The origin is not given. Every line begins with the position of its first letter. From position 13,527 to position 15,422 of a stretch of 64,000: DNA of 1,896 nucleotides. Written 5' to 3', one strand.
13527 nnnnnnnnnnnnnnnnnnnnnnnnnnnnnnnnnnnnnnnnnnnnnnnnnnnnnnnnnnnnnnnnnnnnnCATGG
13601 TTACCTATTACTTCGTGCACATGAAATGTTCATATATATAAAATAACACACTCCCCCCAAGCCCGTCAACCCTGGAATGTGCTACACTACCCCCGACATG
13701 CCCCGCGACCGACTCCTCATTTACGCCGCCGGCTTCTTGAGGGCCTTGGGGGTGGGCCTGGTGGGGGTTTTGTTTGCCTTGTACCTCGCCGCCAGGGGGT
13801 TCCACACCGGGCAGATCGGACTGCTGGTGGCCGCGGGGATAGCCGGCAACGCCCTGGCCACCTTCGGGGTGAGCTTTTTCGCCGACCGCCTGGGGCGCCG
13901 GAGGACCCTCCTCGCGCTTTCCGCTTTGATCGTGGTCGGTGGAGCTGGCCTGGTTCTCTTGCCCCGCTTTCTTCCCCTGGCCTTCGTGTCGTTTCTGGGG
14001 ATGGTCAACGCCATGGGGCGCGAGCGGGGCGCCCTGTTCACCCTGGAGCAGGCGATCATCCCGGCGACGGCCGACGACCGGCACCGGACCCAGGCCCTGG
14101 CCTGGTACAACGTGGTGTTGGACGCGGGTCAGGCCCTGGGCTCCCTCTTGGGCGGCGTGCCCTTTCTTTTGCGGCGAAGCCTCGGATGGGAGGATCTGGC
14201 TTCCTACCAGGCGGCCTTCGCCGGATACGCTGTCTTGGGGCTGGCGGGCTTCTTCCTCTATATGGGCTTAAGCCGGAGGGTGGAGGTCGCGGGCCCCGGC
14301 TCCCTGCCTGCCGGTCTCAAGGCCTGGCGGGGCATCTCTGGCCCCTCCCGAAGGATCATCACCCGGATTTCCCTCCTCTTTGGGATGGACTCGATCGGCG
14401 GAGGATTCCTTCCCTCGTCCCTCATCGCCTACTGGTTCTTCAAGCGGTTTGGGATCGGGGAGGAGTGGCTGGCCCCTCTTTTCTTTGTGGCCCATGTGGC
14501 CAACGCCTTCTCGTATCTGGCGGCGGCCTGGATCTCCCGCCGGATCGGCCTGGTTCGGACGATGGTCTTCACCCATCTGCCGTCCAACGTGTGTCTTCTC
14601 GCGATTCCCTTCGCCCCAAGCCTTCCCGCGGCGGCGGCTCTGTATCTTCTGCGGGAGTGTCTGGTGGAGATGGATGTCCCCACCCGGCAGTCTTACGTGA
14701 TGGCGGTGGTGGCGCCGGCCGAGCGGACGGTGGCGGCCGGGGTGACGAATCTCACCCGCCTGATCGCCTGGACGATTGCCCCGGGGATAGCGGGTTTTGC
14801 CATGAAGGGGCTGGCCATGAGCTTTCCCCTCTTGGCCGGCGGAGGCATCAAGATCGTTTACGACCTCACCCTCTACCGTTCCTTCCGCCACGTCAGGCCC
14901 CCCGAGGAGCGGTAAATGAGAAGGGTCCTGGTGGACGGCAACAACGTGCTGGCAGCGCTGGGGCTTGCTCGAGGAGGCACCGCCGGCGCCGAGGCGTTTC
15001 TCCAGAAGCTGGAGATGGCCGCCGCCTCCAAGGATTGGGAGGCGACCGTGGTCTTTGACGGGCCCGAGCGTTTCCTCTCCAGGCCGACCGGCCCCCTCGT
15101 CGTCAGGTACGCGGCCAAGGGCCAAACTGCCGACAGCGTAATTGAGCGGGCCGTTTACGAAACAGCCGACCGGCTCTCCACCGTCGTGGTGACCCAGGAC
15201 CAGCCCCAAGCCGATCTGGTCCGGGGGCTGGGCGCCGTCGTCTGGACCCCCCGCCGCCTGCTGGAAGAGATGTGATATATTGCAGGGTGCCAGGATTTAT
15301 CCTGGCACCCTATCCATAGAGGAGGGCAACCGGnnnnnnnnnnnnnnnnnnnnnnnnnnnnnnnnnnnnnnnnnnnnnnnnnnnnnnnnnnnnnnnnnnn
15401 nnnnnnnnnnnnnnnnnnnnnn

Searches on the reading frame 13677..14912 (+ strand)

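Call 4: search_protein_families(library=pfam, proteins=[window:13677-14912:+], max_evalue=0.01)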
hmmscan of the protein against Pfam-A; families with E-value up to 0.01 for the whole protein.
window:13677-14912:+ (412 aa): 4 families
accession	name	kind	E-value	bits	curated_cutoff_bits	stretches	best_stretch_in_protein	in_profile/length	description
PF07690.21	MFS_1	-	3.6e-25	89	33.4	1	16-369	2-347/347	Major Facilitator Superfamily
PF13347.12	MFS_2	-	6.3e-06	25.4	27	1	13-135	227-346/427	MFS/sugar transport protein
PF12832.13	MFS_1_like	-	8.5e-05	22.2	25.2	1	33-97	22-87/373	MFS_1 like family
PF00083.30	Sugar_tr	-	0.0011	18.4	22.3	1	44-187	45-186/452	Sugar (and other) transporter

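Call 5: search_protein_families(library=ncbifam, proteins=[window:13677-14912:+], max_evalue=0.01)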
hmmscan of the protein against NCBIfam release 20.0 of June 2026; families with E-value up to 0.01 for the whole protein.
window:13677-14912:+ (412 aa): 7 families
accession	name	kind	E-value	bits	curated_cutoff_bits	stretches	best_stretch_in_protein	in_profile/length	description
TIGR00900.1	2A0121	subfamily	9.8e-08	31.7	319.6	2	14-161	3-149/364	H+ Antiporter protein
TIGR00881.1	2A0104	subfamily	1.9e-05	23.8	407.75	1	273-397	40-165/379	phosphoglycerate transporter protein PgtP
TIGR00895.1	2A0115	subfamily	0.00025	20.1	418.55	1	41-171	48-170/398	aromatic acid/H+ symport family MFS transporter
NF002962.0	PRK03633.1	equivalog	0.0019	17.3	361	1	15-159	11-150/382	MFS transporter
NF000391.1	EmrB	exception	0.0022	16.7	925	1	273-375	56-158/501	multidrug efflux MFS transporter permease subunit EmrB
TIGR00879.1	SP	subfamily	0.0035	16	237.8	1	28-189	75-241/510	sugar porter family MFS transporter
TIGR00880.1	2_A_01_02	superfamily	0.0043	17.2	131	1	55-174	4-119/141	multidrug resistance protein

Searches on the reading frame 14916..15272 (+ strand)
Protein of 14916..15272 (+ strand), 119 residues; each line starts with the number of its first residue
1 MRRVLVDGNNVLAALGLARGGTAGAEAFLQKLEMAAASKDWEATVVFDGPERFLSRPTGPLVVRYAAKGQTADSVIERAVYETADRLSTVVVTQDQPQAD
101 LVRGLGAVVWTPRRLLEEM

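Call 4: search_protein_families(library=pfam, proteins=[window:14916-15272:+], max_evalue=0.01)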
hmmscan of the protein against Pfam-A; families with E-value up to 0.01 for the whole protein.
window:14916-15272:+ (119 aa): 1 family
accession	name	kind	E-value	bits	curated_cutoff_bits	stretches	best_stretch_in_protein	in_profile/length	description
PF05991.17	NYN_YacP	-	5.6e-14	52.9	24.6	1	5-119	2-127/166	YacP-like NYN domain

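Call 5: search_protein_families(library=ncbifam, proteins=[window:14916-15272:+], max_evalue=0.01)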
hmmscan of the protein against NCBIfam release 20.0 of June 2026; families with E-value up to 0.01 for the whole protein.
window:14916-15272:+ (119 aa): 0 families
